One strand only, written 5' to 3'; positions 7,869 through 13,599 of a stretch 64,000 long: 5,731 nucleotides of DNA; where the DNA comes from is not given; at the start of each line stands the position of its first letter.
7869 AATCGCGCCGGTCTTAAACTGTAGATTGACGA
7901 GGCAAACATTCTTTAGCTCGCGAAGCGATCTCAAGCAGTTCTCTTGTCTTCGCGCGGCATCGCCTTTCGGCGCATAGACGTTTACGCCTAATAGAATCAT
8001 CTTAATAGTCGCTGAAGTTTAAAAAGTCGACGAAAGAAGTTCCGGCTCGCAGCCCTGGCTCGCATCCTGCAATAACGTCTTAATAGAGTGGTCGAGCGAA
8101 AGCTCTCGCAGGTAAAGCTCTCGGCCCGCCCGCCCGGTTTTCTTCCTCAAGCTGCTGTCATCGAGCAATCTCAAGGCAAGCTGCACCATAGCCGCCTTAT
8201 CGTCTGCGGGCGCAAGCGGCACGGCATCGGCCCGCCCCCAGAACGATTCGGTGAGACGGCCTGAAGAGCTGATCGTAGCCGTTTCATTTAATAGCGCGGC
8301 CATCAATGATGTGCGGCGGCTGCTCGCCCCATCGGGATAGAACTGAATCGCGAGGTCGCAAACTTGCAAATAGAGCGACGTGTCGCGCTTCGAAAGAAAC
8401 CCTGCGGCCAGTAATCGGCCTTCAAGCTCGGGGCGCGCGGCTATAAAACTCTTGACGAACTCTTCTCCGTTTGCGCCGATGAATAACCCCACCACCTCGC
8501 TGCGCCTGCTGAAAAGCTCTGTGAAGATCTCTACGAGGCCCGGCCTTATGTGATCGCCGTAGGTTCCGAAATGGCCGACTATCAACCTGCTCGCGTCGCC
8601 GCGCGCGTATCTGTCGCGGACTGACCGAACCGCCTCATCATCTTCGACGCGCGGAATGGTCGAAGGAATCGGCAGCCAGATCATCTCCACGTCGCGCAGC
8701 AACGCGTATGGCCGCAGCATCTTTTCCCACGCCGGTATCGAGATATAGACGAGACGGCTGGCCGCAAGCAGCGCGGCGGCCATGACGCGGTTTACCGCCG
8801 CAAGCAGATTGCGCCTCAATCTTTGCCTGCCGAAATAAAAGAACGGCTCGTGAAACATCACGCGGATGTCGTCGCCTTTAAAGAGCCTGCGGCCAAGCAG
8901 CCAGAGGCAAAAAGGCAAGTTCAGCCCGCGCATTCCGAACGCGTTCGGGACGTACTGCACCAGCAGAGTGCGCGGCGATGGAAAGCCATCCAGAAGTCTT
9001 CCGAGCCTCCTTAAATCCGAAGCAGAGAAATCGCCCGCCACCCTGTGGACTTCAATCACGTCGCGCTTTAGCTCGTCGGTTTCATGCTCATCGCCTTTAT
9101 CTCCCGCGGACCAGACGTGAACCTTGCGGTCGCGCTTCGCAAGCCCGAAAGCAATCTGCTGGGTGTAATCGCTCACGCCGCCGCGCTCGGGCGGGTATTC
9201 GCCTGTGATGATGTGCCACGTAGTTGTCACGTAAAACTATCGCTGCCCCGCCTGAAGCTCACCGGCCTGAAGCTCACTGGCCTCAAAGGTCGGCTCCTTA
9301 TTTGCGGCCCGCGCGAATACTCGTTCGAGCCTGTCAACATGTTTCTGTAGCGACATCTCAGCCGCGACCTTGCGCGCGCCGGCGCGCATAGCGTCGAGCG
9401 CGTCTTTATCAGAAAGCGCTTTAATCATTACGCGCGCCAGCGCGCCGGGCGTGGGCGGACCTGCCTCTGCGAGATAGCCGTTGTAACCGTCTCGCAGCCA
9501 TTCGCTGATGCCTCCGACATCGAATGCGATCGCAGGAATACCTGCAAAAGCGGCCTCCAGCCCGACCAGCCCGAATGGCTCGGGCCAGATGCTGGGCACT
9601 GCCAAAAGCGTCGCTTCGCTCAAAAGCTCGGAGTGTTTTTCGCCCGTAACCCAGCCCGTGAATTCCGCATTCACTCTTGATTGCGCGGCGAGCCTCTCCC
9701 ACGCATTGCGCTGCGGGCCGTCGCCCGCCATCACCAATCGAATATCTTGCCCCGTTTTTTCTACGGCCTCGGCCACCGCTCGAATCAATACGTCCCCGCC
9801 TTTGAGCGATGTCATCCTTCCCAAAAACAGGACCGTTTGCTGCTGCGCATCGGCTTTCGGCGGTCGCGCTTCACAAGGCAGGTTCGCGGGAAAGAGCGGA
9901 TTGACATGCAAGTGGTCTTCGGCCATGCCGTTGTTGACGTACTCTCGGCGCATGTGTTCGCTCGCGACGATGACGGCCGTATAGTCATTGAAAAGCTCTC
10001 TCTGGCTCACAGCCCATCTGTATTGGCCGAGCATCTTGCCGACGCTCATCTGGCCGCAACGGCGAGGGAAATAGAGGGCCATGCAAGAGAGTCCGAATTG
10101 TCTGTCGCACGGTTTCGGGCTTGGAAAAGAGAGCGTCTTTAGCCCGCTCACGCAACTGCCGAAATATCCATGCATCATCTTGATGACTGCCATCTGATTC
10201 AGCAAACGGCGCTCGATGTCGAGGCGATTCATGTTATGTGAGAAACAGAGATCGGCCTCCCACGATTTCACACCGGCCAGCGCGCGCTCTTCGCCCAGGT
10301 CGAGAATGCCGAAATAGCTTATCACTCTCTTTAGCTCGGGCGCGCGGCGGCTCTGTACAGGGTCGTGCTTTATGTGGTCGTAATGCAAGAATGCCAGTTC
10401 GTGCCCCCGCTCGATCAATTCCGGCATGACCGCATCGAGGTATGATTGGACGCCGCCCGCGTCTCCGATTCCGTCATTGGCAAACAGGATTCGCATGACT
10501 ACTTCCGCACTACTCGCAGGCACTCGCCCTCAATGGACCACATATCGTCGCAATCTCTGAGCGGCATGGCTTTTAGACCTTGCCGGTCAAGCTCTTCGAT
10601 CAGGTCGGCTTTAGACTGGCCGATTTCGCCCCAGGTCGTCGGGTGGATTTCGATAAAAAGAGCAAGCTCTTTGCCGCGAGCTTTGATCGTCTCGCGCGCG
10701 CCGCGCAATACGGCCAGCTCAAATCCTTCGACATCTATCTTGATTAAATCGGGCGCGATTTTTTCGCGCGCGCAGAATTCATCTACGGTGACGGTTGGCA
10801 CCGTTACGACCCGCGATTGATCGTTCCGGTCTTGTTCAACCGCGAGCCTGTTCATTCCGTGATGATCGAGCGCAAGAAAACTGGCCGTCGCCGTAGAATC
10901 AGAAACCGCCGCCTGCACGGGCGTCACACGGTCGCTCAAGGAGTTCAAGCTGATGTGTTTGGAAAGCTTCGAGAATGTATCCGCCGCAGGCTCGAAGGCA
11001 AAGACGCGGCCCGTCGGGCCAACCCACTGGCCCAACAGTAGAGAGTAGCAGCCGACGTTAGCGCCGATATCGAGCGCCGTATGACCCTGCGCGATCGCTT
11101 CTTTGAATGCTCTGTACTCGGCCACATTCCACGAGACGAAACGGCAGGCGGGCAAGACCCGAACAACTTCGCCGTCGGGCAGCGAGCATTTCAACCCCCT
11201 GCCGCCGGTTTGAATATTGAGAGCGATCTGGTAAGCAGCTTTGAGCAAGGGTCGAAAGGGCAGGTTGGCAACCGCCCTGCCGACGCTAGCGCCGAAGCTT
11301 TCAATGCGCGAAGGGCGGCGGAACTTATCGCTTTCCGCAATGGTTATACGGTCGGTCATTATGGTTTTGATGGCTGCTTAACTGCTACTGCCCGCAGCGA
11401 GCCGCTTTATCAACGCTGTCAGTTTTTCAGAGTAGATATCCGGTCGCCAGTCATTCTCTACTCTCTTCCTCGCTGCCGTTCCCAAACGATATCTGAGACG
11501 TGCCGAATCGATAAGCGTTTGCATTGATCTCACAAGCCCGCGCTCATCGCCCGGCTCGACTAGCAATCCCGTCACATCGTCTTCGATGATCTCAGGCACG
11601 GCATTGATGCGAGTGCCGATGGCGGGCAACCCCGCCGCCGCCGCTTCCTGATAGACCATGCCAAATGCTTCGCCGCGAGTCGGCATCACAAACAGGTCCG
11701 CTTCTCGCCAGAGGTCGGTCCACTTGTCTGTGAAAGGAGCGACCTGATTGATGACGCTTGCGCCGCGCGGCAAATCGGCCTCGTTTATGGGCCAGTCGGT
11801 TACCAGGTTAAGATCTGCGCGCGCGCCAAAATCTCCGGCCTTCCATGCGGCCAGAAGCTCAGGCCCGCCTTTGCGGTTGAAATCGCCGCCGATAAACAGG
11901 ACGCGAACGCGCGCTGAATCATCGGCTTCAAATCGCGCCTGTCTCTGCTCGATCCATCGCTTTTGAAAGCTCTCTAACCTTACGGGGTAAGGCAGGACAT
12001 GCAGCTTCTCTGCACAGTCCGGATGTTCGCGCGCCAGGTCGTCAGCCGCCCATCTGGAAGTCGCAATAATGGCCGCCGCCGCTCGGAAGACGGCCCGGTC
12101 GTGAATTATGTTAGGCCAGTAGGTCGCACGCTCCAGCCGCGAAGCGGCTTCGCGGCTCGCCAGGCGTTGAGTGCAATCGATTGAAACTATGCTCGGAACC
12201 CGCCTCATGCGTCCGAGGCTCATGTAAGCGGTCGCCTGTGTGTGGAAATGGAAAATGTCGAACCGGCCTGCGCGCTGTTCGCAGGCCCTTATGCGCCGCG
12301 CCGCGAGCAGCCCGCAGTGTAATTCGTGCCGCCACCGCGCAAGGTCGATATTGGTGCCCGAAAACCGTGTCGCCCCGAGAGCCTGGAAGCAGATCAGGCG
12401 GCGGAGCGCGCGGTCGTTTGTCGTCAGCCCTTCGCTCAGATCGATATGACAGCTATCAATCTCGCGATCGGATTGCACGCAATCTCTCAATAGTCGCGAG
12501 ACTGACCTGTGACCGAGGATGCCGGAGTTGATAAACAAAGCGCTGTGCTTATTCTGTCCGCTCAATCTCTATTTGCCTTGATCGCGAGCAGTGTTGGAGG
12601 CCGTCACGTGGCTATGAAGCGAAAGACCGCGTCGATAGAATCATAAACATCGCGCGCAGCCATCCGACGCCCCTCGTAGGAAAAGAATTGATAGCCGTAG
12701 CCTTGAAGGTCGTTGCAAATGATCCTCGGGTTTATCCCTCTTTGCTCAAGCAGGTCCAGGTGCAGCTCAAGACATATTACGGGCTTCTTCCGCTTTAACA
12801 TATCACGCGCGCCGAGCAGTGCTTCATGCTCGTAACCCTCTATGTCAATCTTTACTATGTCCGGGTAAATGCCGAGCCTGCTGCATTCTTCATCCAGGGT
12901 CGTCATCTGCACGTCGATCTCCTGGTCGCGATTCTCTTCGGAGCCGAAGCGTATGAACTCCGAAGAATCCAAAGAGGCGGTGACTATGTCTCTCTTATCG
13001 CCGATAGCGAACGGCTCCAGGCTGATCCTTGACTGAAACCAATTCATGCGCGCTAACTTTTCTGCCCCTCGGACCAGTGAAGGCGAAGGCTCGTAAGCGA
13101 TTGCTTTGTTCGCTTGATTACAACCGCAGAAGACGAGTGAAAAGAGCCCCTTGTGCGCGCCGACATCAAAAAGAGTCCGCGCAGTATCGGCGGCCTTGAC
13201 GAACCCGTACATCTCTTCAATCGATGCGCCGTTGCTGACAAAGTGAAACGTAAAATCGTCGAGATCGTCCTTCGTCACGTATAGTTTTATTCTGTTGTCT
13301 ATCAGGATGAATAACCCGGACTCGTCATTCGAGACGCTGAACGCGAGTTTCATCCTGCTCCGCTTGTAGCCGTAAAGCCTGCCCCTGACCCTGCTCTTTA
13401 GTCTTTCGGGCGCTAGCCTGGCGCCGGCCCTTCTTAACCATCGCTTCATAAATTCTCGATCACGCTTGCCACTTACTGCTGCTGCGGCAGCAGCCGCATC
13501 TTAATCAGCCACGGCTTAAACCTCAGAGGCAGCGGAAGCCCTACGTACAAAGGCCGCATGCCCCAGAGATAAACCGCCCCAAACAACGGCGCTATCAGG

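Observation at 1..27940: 28-kb single-strand polysaccharide cluster with 12 predicted glycosyltransferases and 7 methyltransferases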

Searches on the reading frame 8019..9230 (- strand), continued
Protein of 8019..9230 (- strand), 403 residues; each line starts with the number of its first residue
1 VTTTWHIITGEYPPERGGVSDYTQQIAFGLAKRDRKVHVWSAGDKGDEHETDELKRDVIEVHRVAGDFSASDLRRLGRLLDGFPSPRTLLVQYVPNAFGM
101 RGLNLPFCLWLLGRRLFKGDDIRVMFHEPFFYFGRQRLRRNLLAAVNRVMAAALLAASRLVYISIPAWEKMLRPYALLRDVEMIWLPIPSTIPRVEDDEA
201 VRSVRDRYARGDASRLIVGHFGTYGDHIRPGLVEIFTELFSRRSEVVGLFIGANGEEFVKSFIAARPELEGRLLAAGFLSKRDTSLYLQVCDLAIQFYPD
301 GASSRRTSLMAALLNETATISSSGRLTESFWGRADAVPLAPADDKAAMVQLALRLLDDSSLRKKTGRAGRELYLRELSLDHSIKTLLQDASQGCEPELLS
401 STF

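Call 93: search_protein_families(library=pfam, proteins=[L165:19178-20326:+, L165:20389-21210:+], max_evalue=0.001)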
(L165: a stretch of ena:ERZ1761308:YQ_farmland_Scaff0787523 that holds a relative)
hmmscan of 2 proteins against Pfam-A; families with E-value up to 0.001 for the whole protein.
L165:19178-20326:+ (382 aa): 7 families
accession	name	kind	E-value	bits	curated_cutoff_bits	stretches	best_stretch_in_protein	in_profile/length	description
PF00534.26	Glycos_transf_1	-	5.7e-39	133.8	26.4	1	191-347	11-172/172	Glycosyl transferases group 1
PF13692.12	Glyco_trans_1_4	-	2.1e-35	122.5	27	1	196-333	2-142/142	Glycosyl transferases group 1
PF13439.12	Glyco_transf_4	-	3.5e-20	73.1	28.5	1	20-177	1-170/170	Glycosyltransferase Family 4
PF13579.12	Glyco_trans_4_4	-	1.9e-14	54.8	29.7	1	21-170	1-156/158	Glycosyl transferase 4-like domain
PF13477.12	Glyco_trans_4_2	-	8.9e-13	49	23.4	1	24-149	10-139/139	Glycosyl transferase 4-like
PF13524.12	Glyco_trans_1_2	-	2e-06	28.2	25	1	257-359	39-140/144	Glycosyl transferase-like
PF20706.3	GT4-conflict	-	0.0009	18.8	26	0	187-302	189-316/385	Family 4 Glycosyltransferase in conflict systems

L165:20389-21210:+ (274 aa): 1 family
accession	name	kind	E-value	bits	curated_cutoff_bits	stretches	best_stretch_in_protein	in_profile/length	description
PF00953.26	Glycos_transf_4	-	4.7e-40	137.6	27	1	85-238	2-159/160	Glycosyl transferase family 4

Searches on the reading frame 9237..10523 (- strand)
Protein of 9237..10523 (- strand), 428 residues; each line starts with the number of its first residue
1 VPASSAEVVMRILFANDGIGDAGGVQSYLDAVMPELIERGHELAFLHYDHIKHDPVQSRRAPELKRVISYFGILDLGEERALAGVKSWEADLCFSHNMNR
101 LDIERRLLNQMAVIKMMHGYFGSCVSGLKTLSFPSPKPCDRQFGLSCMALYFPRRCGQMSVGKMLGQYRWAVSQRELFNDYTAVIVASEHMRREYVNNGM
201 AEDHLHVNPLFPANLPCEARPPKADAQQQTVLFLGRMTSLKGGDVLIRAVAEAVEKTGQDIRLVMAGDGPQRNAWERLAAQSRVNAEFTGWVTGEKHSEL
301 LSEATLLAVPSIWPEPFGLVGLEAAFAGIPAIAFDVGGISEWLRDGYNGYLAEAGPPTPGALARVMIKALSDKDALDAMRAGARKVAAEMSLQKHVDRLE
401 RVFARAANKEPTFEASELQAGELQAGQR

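Call 4: search_protein_families(library=pfam, proteins=[window:9237-10523:-], max_evalue=0.01)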
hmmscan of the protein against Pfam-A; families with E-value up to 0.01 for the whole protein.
window:9237-10523:- (428 aa): 6 families
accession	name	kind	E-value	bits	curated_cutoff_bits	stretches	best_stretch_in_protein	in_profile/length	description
PF00534.26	Glycos_transf_1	-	6.1e-32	111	26.4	1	223-385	10-171/172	Glycosyl transferases group 1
PF13692.12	Glyco_trans_1_4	-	1.8e-28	100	27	1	229-372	2-142/142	Glycosyl transferases group 1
PF20706.3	GT4-conflict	-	6.1e-17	62.1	26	1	190-390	160-358/385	Family 4 Glycosyltransferase in conflict systems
PF13439.12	Glyco_transf_4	-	7.1e-05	23.3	28.5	1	23-209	2-163/170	Glycosyltransferase Family 4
PF13579.12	Glyco_trans_4_4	-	9.3e-05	23.3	29.7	1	23-209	1-156/158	Glycosyl transferase 4-like domain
PF13524.12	Glyco_trans_1_2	-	0.0027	18.1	25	1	252-399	7-142/144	Glycosyl transferase-like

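Call 18: search_protein_families(library=ncbifam, proteins=[window:9237-10523:-], max_evalue=0.01)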
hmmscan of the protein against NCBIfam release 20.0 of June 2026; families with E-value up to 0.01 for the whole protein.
window:9237-10523:- (428 aa): 29 families (the best 25 are shown)
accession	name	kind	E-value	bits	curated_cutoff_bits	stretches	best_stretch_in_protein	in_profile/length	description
TIGR03449.1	mycothiol_MshA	equivalog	9.2e-24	84.1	462.5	1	225-407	217-404/406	D-inositol-3-phosphate glycosyltransferase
TIGR03088.1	stp2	hypoth_equivalog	9.1e-22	77.6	409.05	1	178-405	147-372/374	TIGR03088 family PEP-CTERM/XrtA system glycosyltransferase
TIGR03999.1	thiol_BshA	equivalog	9e-20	70.9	273.7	1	231-406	202-373/375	N-acetyl-alpha-D-glucosaminyl L-malate synthase BshA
NF041876.1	EPS_EpsE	equivalog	8.7e-19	68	400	1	222-389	208-379/389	exopolysaccharide biosynthesis GT4 family glycosyltransferase EpsE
NF038295.1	EPS_HpsP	equivalog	1e-14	54.4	550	1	225-388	204-368/388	hormogonium polysaccharide biosynthesis glycosyltransferase HpsP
TIGR02149.1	glgA_Coryne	subfamily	1.9e-14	53.6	302.4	1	225-390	201-374/391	glycogen synthase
TIGR04063.1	stp3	hypoth_equivalog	4.3e-13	48.9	442.05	1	227-406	212-395/397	TIGR04063 family PEP-CTERM/XrtA system glycosyltransferase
NF012028.0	PRK15484.1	subfamily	6.4e-13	48.5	618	1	225-403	190-375/380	lipopolysaccharide N-acetylglucosaminyltransferase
TIGR04157.1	glyco_rSAM_CFB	subfamily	2.2e-12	46.7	400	1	227-385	226-387/406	TIGR04157 family glycosyltransferase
NF047684.1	TeichurnBiosyTuaC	equivalog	1.6e-11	43.8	550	1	227-353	218-337/391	teichuronic acid biosynthesis protein TuaC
TIGR02095.1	glgA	subfamily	4.7e-10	38.7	328.45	1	225-370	291-439/477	glycogen/starch synthase, ADP-glucose type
NF047880.1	glyco_SdgA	exception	6.2e-10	38.2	800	1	179-391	267-475/488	serine-aspartate repeat adhesin O-glycosyltransferase SdgA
NF053787.1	GlcN_PG_synth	equivalog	8.4e-09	34.7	480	1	224-404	193-357/361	N-acetylglucosaminyl phosphatidylglycerol synthase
TIGR04348.1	TIGR04348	equivalog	1e-08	34.6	300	1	222-403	131-308/310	selenoneine biosynthesis selenosugar synthase SenB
TIGR04047.1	MSMEG_0565_glyc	hypoth_equivalog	1.2e-08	34.4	259.85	1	225-393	190-361/373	MSMEG_0565 family glycosyltransferase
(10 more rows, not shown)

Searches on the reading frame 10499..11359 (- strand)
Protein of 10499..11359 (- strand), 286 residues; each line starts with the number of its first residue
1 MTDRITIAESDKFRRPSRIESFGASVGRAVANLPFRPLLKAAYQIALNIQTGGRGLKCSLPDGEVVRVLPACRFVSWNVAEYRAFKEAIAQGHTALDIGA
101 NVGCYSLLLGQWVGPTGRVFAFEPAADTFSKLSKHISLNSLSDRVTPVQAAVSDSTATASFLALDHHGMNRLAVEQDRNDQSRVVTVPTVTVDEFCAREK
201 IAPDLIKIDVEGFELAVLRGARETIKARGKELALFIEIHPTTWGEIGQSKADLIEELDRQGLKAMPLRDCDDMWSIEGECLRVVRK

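Call 5: search_protein_families(library=pfam, proteins=[window:10499-11359:-], max_evalue=0.01)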
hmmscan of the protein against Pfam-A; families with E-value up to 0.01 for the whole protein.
window:10499-11359:- (286 aa): 2 families
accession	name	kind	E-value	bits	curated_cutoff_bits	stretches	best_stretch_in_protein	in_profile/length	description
PF05050.19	Methyltransf_21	-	5.2e-22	79.2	22.7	1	97-261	1-170/173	Methyltransferase FkbM domain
PF02475.24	TRM5-TYW2_MTfase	-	0.00012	22.6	28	1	74-155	19-99/164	TRM5/TYW2 methyltransferase domain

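Call 19: search_protein_families(library=ncbifam, proteins=[window:10499-11359:-], max_evalue=0.01)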
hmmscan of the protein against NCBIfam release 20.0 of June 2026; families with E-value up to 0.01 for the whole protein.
window:10499-11359:- (286 aa): 5 families
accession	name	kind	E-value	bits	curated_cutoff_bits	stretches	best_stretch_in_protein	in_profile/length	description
TIGR01444.1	fkbM_fam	subfamily_domain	2e-32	112.6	37.7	1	95-231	2-137/143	FkbM family methyltransferase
NF047649.1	MTase_UXPK_star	exception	3.6e-05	22.9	460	1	49-179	35-165/283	methyltransferase/UXPK-star double selenoprotein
NF041537.1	ArsM_AhpD_UU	exception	0.00024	20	510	1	49-132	34-117/345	arsenite methyltransferase/AhpD domain selenoprotein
NF041536.1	ArsM_DUF2284_UU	exception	0.0046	15.4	575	1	50-141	35-126/459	arsenite methyltransferase/DUF2284 domain selenoprotein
NF052510.1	methyltran_MpqE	exception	0.0056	16.1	335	0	88-152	43-107/234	methyl-plastoquinone biosynthesis methyltransferase MpqE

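Call 74: search_solved_structures(query=window:10499-11359:-, max_evalue=0.01)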
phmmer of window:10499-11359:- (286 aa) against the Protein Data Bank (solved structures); distinct sequences matched with E-value up to 0.01: 1.
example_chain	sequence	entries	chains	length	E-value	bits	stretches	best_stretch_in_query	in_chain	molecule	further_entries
2py6_A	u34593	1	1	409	0.00042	23.3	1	92-235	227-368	Methyltransferase FkbM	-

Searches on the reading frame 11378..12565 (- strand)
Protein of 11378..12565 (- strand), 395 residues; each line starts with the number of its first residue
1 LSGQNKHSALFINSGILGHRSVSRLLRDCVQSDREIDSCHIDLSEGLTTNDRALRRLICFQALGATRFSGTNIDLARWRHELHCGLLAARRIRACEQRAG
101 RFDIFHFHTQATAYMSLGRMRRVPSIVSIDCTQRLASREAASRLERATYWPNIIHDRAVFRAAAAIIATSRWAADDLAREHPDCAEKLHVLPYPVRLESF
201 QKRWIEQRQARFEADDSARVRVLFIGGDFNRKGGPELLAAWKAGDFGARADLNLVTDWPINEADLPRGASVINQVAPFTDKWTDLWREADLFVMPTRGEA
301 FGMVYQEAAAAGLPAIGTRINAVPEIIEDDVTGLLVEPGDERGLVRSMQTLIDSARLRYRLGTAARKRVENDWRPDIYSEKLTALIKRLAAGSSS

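Call 5: search_protein_families(library=pfam, proteins=[window:11378-12565:-], max_evalue=0.01)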
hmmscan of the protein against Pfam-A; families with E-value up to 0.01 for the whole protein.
window:11378-12565:- (395 aa): 6 families
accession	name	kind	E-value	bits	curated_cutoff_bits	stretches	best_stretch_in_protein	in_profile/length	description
PF13692.12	Glyco_trans_1_4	-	3.9e-19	69.8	27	1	221-353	3-141/142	Glycosyl transferases group 1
PF00534.26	Glycos_transf_1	-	6.5e-18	65.3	26.4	1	283-368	87-172/172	Glycosyl transferases group 1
PF13439.12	Glyco_transf_4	-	3.2e-09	37.5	28.5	1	86-198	58-169/170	Glycosyltransferase Family 4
PF13579.12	Glyco_trans_4_4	-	2.1e-07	31.9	29.7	1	88-193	59-157/158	Glycosyl transferase 4-like domain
PF20706.3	GT4-conflict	-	2.7e-06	27.1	26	1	281-316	274-309/385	Family 4 Glycosyltransferase in conflict systems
PF13524.12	Glyco_trans_1_2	-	0.005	17.2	25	0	305-375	67-135/144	Glycosyl transferase-like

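Call 18: search_protein_families(library=ncbifam, proteins=[window:11378-12565:-], max_evalue=0.01)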
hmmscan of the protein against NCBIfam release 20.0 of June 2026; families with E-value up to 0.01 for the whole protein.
window:11378-12565:- (395 aa): 27 families (the best 25 are shown)
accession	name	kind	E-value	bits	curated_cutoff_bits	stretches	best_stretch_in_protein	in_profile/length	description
NF041876.1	EPS_EpsE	equivalog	1.4e-20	73.9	400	1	284-378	291-385/389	exopolysaccharide biosynthesis GT4 family glycosyltransferase EpsE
TIGR02149.1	glgA_Coryne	subfamily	7.4e-17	61.5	302.4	1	156-381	138-382/391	glycogen synthase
TIGR03088.1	stp2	hypoth_equivalog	1.7e-16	60.2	409.05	1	283-375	267-359/374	TIGR03088 family PEP-CTERM/XrtA system glycosyltransferase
NF053787.1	GlcN_PG_synth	equivalog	1.7e-16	60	480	1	159-386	140-356/361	N-acetylglucosaminyl phosphatidylglycerol synthase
TIGR03449.1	mycothiol_MshA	equivalog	3e-14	52.7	462.5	1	280-370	295-385/406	D-inositol-3-phosphate glycosyltransferase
TIGR03999.1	thiol_BshA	equivalog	3.4e-14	52.6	273.7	1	269-380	251-364/375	N-acetyl-alpha-D-glucosaminyl L-malate synthase BshA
NF038229.1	Glyco4_Geo_Pelo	equivalog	8e-14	51.4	400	2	281-389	230-336/338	GPMC system family 4 glycosyltransferase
TIGR04047.1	MSMEG_0565_glyc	hypoth_equivalog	5.1e-12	45.6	259.85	2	279-358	267-345/373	MSMEG_0565 family glycosyltransferase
TIGR02470.1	sucr_synth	equivalog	5.7e-09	34.6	810.4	1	291-386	646-745/784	sucrose synthase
NF047684.1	TeichurnBiosyTuaC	equivalog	9.2e-09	34.7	550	1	162-383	164-383/391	teichuronic acid biosynthesis protein TuaC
NF038295.1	EPS_HpsP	equivalog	4.1e-07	29.3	550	1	282-380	281-378/388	hormogonium polysaccharide biosynthesis glycosyltransferase HpsP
NF050063.1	ProtGlycPglJ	equivalog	2.1e-06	27.2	500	1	287-371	264-349/363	N-acetylgalactosamine-N,N'-diacetylbacillosaminyl-diphospho-undecaprenol 4-alpha-N-acetylgalactosaminyltransferase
NF041010.1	glycosy_Agl16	equivalog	2.2e-06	26.8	575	1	293-387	258-349/352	glycosylation protein Agl16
TIGR04005.1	wcaL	equivalog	7.3e-06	25.1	537.6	1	288-388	298-405/406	colanic acid biosynthesis glycosyltransferase WcaL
TIGR04063.1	stp3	hypoth_equivalog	1.4e-05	24.2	442.05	1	307-374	313-382/397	TIGR04063 family PEP-CTERM/XrtA system glycosyltransferase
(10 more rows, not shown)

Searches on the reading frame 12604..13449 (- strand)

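Call 5: search_protein_families(library=pfam, proteins=[window:12604-13449:-], max_evalue=0.01)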
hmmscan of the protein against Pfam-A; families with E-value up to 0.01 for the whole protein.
window:12604-13449:- (281 aa): 1 family
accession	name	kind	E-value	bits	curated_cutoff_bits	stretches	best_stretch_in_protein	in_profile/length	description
PF05050.19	Methyltransf_21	-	1.2e-14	55.2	22.7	1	95-254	1-172/173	Methyltransferase FkbM domain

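Call 19: search_protein_families(library=ncbifam, proteins=[window:12604-13449:-], max_evalue=0.01)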
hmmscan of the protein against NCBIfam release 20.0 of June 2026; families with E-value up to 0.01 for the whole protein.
window:12604-13449:- (281 aa): 1 family
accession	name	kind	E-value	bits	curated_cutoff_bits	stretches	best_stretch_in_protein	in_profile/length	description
TIGR01444.1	fkbM_fam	subfamily_domain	2.2e-24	86.5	37.7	1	92-230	1-143/143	FkbM family methyltransferase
